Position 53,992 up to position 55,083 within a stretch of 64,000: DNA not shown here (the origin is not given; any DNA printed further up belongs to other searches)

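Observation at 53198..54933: ABC-2 type exporter translationally coupled to pqqE: candidate for the missing PQQ export step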

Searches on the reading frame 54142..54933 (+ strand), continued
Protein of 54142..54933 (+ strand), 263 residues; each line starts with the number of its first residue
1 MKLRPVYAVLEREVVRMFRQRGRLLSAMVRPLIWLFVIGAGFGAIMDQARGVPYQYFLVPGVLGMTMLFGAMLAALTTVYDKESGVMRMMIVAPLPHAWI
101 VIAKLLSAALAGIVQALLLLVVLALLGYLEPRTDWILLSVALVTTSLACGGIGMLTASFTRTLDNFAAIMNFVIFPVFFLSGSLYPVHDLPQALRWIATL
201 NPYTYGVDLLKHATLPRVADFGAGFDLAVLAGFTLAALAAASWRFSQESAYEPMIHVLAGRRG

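Call 35: find_encoding_contigs(protein=P0156, flank=8000, max_places=1)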
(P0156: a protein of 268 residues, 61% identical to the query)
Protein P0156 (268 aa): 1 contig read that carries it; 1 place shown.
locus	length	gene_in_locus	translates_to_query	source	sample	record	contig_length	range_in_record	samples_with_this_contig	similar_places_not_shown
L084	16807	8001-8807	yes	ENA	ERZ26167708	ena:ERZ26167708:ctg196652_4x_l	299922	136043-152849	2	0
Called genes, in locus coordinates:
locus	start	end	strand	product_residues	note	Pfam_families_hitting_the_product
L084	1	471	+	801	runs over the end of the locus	PF02190:LON_substr_bdg, PF00004:AAA, PF07728:AAA_5 (weak), PF22667:Lon_lid, PF05362:Lon_C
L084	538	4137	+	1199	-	PF13116:YhdP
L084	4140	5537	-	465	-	PF00072:Response_reg, PF00158:Sigma54_activat, PF14532:Sigma54_activ_2, PF25601:AAA_lid_14, PF02954:HTH_8, PF13556:HTH_30 (weak)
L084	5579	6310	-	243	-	PF00512:HisKA, PF02518:HATPase_c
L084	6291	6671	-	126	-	-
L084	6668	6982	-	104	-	-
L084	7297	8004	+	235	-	PF00005:ABC_tran, PF13304:AAA_21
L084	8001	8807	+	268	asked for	PF01061:ABC2_membrane, PF12698:ABC2_membrane_3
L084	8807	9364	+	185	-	PF03734:YkuD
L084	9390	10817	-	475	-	PF11924:IAT_beta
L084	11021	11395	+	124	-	PF02261:Asp_decarbox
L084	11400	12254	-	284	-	PF02219:MTHFR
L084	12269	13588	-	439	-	PF05221:AdoHcyase, PF00670:AdoHcyase_NAD, PF02826:2-Hacid_dh_C (weak)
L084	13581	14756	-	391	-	PF00438:S-AdoMet_synt_N, PF02772:S-AdoMet_synt_M, PF02773:S-AdoMet_synt_C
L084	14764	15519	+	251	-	PF00149:Metallophos, PF12850:Metallophos_2 (weak)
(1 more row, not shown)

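Call 36: find_encoding_contigs(protein=P0166, flank=8000, max_places=1)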
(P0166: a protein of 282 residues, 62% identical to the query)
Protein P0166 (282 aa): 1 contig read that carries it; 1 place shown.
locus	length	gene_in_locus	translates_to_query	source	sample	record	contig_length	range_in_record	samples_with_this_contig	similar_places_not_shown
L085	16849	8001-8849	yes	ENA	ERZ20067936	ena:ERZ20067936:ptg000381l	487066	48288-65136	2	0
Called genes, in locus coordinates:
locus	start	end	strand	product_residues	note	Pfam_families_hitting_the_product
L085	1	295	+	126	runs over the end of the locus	PF04430:DUF498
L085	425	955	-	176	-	PF08238:Sel1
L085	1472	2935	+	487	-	PF00330:Aconitase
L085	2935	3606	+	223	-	PF00694:Aconitase_C, PF27512:LeuD (weak), PF27434:LeuD_C (faint)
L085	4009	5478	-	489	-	PF00072:Response_reg, PF00158:Sigma54_activat, PF14532:Sigma54_activ_2, PF25601:AAA_lid_14, PF02954:HTH_8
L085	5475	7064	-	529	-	PF00672:HAMP (weak), PF00512:HisKA, PF02518:HATPase_c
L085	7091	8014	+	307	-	PF00005:ABC_tran, PF13304:AAA_21 (faint)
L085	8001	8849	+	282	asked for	PF01061:ABC2_membrane, PF12698:ABC2_membrane_3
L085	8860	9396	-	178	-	PF01292:Ni_hydr_CYTB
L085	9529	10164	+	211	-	PF03734:YkuD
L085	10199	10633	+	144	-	PF03625:DUF302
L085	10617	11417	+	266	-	PF01618:MotA_ExbB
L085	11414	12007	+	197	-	-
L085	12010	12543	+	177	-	-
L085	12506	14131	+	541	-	PF13519:VWA_2 (weak), PF00498:FHA, PF16697:Yop-YscD_cpl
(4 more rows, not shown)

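Call 37: find_encoding_contigs(protein=P0196, flank=8000, max_places=2)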
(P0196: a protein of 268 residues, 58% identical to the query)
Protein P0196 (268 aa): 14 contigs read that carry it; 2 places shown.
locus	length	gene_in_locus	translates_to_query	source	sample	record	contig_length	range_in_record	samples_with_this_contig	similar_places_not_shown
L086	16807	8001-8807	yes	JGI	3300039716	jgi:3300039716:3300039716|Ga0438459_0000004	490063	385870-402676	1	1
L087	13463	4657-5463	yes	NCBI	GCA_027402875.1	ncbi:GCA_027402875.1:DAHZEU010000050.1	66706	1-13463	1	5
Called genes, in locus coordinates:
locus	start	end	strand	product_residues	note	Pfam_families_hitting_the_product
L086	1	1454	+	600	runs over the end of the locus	PF01011:PQQ, PF13360:PQQ_2, PF13570:Beta-prop_ACSF4 (faint), PF01011:PQQ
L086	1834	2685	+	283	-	PF00497:SBP_bac_3 (weak)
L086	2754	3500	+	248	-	PF00034:Cytochrom_C, PF13442:Cytochrome_CBB3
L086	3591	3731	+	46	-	PF08042:PqqA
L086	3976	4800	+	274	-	PF12706:Lactamase_B_2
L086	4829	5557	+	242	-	PF03070:TENA_THI-4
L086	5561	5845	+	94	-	PF05402:PqqD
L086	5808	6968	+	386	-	PF04055:Radical_SAM, PF13186:SPASM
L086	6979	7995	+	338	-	PF00005:ABC_tran, PF13304:AAA_21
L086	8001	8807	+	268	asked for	PF01061:ABC2_membrane, PF12698:ABC2_membrane_3, PF13346:ABC2_membrane_5 (weak)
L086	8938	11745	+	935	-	PF00675:Peptidase_M16, PF05193:Peptidase_M16_C, PF00675:Peptidase_M16 (weak), PF05193:Peptidase_M16_C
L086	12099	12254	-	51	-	-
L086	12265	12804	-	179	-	-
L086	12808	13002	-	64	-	PF00581:Rhodanese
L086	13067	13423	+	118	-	-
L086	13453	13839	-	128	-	PF11969:DcpS_C, PF01230:HIT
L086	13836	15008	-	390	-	PF00037:Fer4 (faint), PF13183:Fer4_8, PF13187:Fer4_9, PF13237:Fer4_10 (faint), PF13534:Fer4_17, PF27541:CitB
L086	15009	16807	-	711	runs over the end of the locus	PF00890:FAD_binding_2, PF01266:DAO (weak), PF07992:Pyr_redox_2, PF12831:FAD_oxidored, PF13450:NAD_binding_8, PF12838:Fer4_7, PF13187:Fer4_9, PF02662:FlpD, +7 more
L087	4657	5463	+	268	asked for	PF01061:ABC2_membrane, PF12698:ABC2_membrane_3, PF13346:ABC2_membrane_5 (weak)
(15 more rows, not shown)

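Call 39: list_cluster_members(proteins=[P0196, P0158, P0143, P0166, P0156, P0188, P0132, P0163, P0159, P0210])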
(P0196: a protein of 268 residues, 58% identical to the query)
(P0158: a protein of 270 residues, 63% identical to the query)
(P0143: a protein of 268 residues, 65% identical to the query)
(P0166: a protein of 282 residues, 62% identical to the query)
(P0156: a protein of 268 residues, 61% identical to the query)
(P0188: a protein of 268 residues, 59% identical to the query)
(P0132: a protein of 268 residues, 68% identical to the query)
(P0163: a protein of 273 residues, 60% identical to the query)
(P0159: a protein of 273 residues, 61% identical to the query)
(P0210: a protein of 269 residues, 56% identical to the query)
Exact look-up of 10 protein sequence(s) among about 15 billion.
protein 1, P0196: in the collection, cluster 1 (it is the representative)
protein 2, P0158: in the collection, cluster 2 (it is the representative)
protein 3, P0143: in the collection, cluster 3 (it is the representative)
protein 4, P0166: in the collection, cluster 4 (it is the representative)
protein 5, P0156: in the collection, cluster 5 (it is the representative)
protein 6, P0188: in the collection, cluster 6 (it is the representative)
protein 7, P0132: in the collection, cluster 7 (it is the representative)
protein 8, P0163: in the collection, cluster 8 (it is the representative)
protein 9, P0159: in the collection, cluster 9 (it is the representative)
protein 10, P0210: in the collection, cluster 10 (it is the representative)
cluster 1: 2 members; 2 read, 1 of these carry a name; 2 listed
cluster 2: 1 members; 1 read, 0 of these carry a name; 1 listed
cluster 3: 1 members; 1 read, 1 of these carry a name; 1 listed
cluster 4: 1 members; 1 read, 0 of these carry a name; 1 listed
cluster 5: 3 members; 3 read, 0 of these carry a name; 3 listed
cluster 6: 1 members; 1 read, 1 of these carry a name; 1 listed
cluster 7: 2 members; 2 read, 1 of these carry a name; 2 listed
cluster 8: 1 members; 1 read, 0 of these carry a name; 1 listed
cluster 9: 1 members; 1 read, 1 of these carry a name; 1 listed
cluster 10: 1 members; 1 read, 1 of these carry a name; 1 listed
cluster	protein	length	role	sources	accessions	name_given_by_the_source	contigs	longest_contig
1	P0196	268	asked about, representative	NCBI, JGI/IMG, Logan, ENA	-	ABC-2 type transport system permease protein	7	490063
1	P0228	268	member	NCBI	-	-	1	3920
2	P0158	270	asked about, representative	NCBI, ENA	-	-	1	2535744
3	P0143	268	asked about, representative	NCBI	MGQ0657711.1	MAG: ABC transporter permease [Chromatiales bacterium]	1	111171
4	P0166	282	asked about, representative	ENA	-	-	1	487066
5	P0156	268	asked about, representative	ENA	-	-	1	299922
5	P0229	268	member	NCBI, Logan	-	-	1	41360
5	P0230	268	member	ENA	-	-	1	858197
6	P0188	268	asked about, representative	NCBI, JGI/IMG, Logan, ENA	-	ABC-2 type transport system permease protein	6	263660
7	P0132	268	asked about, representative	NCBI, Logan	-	-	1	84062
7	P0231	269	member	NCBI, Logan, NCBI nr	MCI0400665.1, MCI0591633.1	MAG: ABC transporter permease [Gammaproteobacteria bacterium] | ABC transporter permease [Gammaproteobacteria bacterium]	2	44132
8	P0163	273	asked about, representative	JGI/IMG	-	-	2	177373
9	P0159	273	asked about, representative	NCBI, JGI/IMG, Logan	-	ABC-2 type transport system permease protein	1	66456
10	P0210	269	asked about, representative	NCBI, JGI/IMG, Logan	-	ABC-2 type transport system permease protein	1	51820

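Call 40: find_encoding_contigs(protein=P0188, flank=8000, max_places=1)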
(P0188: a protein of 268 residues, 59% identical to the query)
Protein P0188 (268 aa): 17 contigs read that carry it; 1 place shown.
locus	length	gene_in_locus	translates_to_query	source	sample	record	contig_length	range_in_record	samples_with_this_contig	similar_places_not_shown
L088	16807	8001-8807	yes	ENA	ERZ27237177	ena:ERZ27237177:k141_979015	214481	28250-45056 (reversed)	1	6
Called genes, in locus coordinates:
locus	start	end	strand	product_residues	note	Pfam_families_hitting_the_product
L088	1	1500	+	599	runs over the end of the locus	PF01011:PQQ, PF13360:PQQ_2, PF13570:Beta-prop_ACSF4 (weak), PF01011:PQQ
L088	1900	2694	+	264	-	PF00497:SBP_bac_3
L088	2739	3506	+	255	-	PF13442:Cytochrome_CBB3 (weak), PF00034:Cytochrom_C, PF13442:Cytochrome_CBB3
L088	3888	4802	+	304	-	PF12706:Lactamase_B_2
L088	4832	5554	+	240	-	PF03070:TENA_THI-4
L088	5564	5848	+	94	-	PF05402:PqqD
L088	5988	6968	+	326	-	PF04055:Radical_SAM, PF13186:SPASM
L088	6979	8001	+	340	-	PF00005:ABC_tran, PF13304:AAA_21 (weak)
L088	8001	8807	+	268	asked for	PF01061:ABC2_membrane, PF12698:ABC2_membrane_3, PF13346:ABC2_membrane_5 (weak)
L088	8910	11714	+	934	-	PF00675:Peptidase_M16, PF05193:Peptidase_M16_C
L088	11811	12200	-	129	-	PF11969:DcpS_C, PF01230:HIT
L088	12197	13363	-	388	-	PF12838:Fer4_7 (faint), PF00037:Fer4 (faint), PF13183:Fer4_8, PF13187:Fer4_9, PF13237:Fer4_10 (faint), PF13534:Fer4_17, PF27541:CitB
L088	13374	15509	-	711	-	PF00890:FAD_binding_2, PF01266:DAO, PF07992:Pyr_redox_2, PF12831:FAD_oxidored, PF13450:NAD_binding_8, PF12838:Fer4_7, PF13187:Fer4_9, PF02662:FlpD, +9 more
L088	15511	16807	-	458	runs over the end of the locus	PF00890:FAD_binding_2 (weak), PF01134:GIDA (faint), PF01266:DAO (weak), PF07992:Pyr_redox_2 (faint), PF12831:FAD_oxidored, PF13450:NAD_binding_8, PF12838:Fer4_7 (faint), PF13187:Fer4_9 (faint), +1 more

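Call 41: find_encoding_contigs(protein=P0163, flank=8000, max_places=1)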
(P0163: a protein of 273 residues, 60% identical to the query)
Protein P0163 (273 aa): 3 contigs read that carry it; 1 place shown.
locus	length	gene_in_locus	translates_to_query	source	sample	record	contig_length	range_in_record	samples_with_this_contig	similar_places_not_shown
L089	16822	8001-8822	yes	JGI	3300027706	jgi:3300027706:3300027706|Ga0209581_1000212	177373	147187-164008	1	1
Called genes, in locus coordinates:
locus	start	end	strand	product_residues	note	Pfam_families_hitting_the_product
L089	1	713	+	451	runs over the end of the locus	PF07992:Pyr_redox_2, PF00070:Pyr_redox (weak)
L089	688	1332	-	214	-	PF01066:CDP-OH_P_transf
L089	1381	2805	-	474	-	PF02310:B12-binding (faint), PF04055:Radical_SAM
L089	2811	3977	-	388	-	PF13506:Glyco_transf_21, PF00535:Glycos_transf_2, PF13641:Glyco_tranf_2_3, PF13632:Glyco_trans_2_3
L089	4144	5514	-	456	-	PF00072:Response_reg, PF00158:Sigma54_activat, PF14532:Sigma54_activ_2, PF07724:AAA_2 (weak), PF07728:AAA_5, PF25601:AAA_lid_14, PF02954:HTH_8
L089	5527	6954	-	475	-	PF00672:HAMP, PF00512:HisKA, PF02518:HATPase_c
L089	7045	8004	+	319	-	PF00005:ABC_tran, PF13304:AAA_21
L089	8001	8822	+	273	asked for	PF01061:ABC2_membrane, PF12698:ABC2_membrane_3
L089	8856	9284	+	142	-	PF04343:DUF488, PF22751:DUF488-N3a, PF22752:DUF488-N3i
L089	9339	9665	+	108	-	PF11373:DUF3175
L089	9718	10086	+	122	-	PF02656:DUF202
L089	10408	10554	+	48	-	-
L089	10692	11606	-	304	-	PF00561:Abhydrolase_1, PF12697:Abhydrolase_6, PF12146:Hydrolase_4, PF08386:Abhydrolase_4 (faint)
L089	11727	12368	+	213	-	PF00440:TetR_N, PF16925:TetR_C_13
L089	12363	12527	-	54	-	-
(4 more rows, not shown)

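Call 42: find_encoding_contigs(protein=P0210, flank=8000, max_places=1)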
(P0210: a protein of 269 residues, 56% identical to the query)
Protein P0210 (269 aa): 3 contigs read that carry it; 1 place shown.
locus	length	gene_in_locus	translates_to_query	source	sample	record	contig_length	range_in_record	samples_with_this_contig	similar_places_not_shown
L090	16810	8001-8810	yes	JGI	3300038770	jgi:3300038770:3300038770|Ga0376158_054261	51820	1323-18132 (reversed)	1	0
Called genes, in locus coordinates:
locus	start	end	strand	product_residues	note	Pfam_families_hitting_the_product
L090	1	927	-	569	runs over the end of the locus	PF00672:HAMP, PF00989:PAS, PF13188:PAS_8, PF08447:PAS_3 (faint), PF08448:PAS_4, PF13426:PAS_9, PF07730:HisKA_3, PF02518:HATPase_c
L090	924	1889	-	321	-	PF00561:Abhydrolase_1, PF12146:Hydrolase_4, PF12697:Abhydrolase_6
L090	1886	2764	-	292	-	PF00753:Lactamase_B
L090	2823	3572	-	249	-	PF03544:TonB_C, PF13103:TonB_2 (weak)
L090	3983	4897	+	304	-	PF12706:Lactamase_B_2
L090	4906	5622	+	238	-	PF03070:TENA_THI-4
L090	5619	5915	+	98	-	PF05402:PqqD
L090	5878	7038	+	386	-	PF04055:Radical_SAM, PF13186:SPASM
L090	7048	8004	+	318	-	PF00005:ABC_tran, PF02463:SMC_N (faint), PF13304:AAA_21 (faint)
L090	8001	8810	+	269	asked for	PF01061:ABC2_membrane, PF03379:CcmB (weak), PF12698:ABC2_membrane_3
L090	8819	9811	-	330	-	PF13406:SLT_2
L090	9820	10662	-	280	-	PF00528:BPD_transp_1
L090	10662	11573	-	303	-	PF00528:BPD_transp_1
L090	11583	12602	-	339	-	PF00005:ABC_tran, PF13304:AAA_21 (faint)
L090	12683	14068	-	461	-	PF01547:SBP_bac_1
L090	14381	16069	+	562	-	PF02652:Lactate_perm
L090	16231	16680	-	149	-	PF13581:HATPase_c_2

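Call 52: search_protein_representatives(protein=window:54142-54933:+)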
Query: 263 residues. Proteins with E-value up to 0.001 (for the whole library): 8718; up to 1e-10: 1708; up to 1e-30: 90. The best 150 are listed.
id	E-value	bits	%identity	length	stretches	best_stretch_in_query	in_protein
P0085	5.4e-115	399.8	76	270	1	4-262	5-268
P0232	3.8e-100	351.2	43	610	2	7-262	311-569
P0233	6.1e-75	268.6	67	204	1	65-263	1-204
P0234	2.2e-64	234.0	45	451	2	5-215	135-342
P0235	6.9e-62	225.8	43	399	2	5-261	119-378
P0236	2.7e-60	220.6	43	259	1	3-253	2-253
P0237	1.5e-58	214.9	51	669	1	4-246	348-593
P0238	1.1e-56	208.9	55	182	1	3-181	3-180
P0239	1.2e-56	208.7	63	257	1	72-243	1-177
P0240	2.9e-56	207.4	70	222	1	1-151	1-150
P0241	7.8e-55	202.7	48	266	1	5-239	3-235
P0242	2.3e-54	201.2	46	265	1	3-242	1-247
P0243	2.6e-54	201.0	81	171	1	4-127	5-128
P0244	2.4e-53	197.8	45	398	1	8-255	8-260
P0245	9.0e-52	192.7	45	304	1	3-263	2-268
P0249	4.7e-49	183.8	36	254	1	7-249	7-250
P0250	8.7e-49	182.9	39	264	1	3-250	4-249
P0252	3.2e-48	181.0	39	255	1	9-249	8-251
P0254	4.1e-47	177.4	38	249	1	4-246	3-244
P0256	1.1e-45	172.7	36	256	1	4-254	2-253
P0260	2.9e-43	164.8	33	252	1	4-245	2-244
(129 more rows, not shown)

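Call 53: search_protein_families(library=ncbifam, proteins=[P0236, P0241, P0242, P0245, P0249, P0250, P0252, P0254, P0256, P0260], max_evalue=1e-30)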
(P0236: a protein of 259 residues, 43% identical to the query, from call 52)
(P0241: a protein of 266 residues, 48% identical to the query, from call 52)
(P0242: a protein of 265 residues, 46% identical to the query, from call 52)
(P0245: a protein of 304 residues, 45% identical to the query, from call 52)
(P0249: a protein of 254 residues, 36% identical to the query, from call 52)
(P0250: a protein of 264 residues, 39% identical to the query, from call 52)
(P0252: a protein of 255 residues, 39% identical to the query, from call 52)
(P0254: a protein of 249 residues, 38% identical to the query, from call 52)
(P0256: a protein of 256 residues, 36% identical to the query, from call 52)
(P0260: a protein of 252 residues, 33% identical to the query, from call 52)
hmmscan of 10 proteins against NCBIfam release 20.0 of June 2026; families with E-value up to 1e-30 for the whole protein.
P0236 (259 aa): 2 families
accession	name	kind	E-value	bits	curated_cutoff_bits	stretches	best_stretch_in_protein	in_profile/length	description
TIGR01247.1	drrB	subfamily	6.3e-43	147.1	223.05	1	11-245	1-236/236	daunorubicin resistance ABC transporter membrane protein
TIGR03861.1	phenyl_ABC_PedC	subfamily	1.4e-41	142.8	241.35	1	3-241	2-249/253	alcohol ABC transporter, permease protein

P0241 (266 aa): 2 families
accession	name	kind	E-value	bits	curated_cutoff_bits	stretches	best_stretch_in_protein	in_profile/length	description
TIGR01247.1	drrB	subfamily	5.5e-46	157.1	223.05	1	10-213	1-206/236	daunorubicin resistance ABC transporter membrane protein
TIGR03861.1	phenyl_ABC_PedC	subfamily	7.5e-44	150.3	241.35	1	4-213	4-222/253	alcohol ABC transporter, permease protein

P0242 (265 aa): 2 families
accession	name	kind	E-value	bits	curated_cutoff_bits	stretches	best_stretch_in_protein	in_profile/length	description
TIGR03861.1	phenyl_ABC_PedC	subfamily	7.3e-49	166.7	241.35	1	3-221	3-229/253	alcohol ABC transporter, permease protein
TIGR01247.1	drrB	subfamily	6.7e-46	156.9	223.05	1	10-247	1-233/236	daunorubicin resistance ABC transporter membrane protein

P0245 (304 aa): 2 families
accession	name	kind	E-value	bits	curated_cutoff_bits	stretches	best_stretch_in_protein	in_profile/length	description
TIGR03861.1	phenyl_ABC_PedC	subfamily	2.5e-52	178.1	241.35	1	3-229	2-237/253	alcohol ABC transporter, permease protein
TIGR01247.1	drrB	subfamily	2.9e-45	154.8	223.05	1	11-250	1-236/236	daunorubicin resistance ABC transporter membrane protein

P0249 (254 aa): 2 families
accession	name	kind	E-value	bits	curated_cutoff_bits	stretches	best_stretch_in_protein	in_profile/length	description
TIGR03861.1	phenyl_ABC_PedC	subfamily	2.4e-42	145.4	241.35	1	5-243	3-247/253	alcohol ABC transporter, permease protein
TIGR01247.1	drrB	subfamily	4.9e-42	144.2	223.05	1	12-246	1-236/236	daunorubicin resistance ABC transporter membrane protein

P0250 (264 aa): 2 families
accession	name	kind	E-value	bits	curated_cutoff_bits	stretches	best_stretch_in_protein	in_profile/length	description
TIGR01247.1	drrB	subfamily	2.8e-47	161.4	223.05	1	13-244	1-236/236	daunorubicin resistance ABC transporter membrane protein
TIGR03861.1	phenyl_ABC_PedC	subfamily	1.4e-44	152.6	241.35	1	6-246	3-250/253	alcohol ABC transporter, permease protein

P0252 (255 aa): 2 families
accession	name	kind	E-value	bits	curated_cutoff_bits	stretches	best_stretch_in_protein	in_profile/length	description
TIGR03861.1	phenyl_ABC_PedC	subfamily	2.4e-44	151.9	241.35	1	4-243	3-244/253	alcohol ABC transporter, permease protein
TIGR01247.1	drrB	subfamily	2.6e-33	115.7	223.05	1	11-247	1-236/236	daunorubicin resistance ABC transporter membrane protein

P0254 (249 aa): 2 families
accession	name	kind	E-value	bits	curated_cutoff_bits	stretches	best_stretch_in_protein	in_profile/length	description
TIGR01247.1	drrB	subfamily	2.5e-39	135.4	223.05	1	12-228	2-221/236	daunorubicin resistance ABC transporter membrane protein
TIGR03861.1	phenyl_ABC_PedC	subfamily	2.1e-38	132.4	241.35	1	16-226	15-235/253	alcohol ABC transporter, permease protein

P0256 (256 aa): 2 families
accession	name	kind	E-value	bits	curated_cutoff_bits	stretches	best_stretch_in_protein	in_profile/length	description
TIGR01247.1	drrB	subfamily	3.3e-40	138.3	223.05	1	10-242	1-234/236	daunorubicin resistance ABC transporter membrane protein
TIGR03861.1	phenyl_ABC_PedC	subfamily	6.6e-36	124.2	241.35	1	3-228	3-236/253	alcohol ABC transporter, permease protein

P0260 (252 aa): 2 families
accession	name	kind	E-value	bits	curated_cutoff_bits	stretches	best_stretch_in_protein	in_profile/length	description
TIGR03861.1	phenyl_ABC_PedC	subfamily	3e-44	151.6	241.35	1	6-233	6-245/253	alcohol ABC transporter, permease protein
TIGR01247.1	drrB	subfamily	4.4e-40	137.8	223.05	1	10-242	1-234/236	daunorubicin resistance ABC transporter membrane protein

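Call 54: predict_structure(alignment_id=A1)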
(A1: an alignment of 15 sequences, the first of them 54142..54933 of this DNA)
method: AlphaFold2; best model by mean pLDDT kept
length: 263 residues; sequences in the alignment: 15
mean_pLDDT: 75.1   pTM: 0.74
mean pLDDT of the five models: 75.1, 62.6, 52.5, 43.5, 42.8
residues with pLDDT >= 90: 37; 70-90: 129; 50-70: 87; < 50: 10
segments of 3 or more residues with pLDDT < 50: 87-94
pLDDT, mean of each block of 10 residues (from residue 1): 61 67 60 62 58 70 84 79 58 58 86 86 80 87 92 88 81 66 70 83 89 81 92 93 75 54 51
secondary structure, 60 per line:
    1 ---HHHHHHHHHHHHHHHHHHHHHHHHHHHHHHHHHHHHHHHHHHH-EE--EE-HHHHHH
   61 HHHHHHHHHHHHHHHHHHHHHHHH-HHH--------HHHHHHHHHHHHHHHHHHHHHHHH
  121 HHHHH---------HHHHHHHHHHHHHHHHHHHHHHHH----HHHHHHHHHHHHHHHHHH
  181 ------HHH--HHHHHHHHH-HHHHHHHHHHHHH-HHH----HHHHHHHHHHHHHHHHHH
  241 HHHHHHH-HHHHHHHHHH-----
elements in order: H4-46 H55-84 H97-125 H135-158 H163-180 H192-200 H202-214 H223-247 H249-258
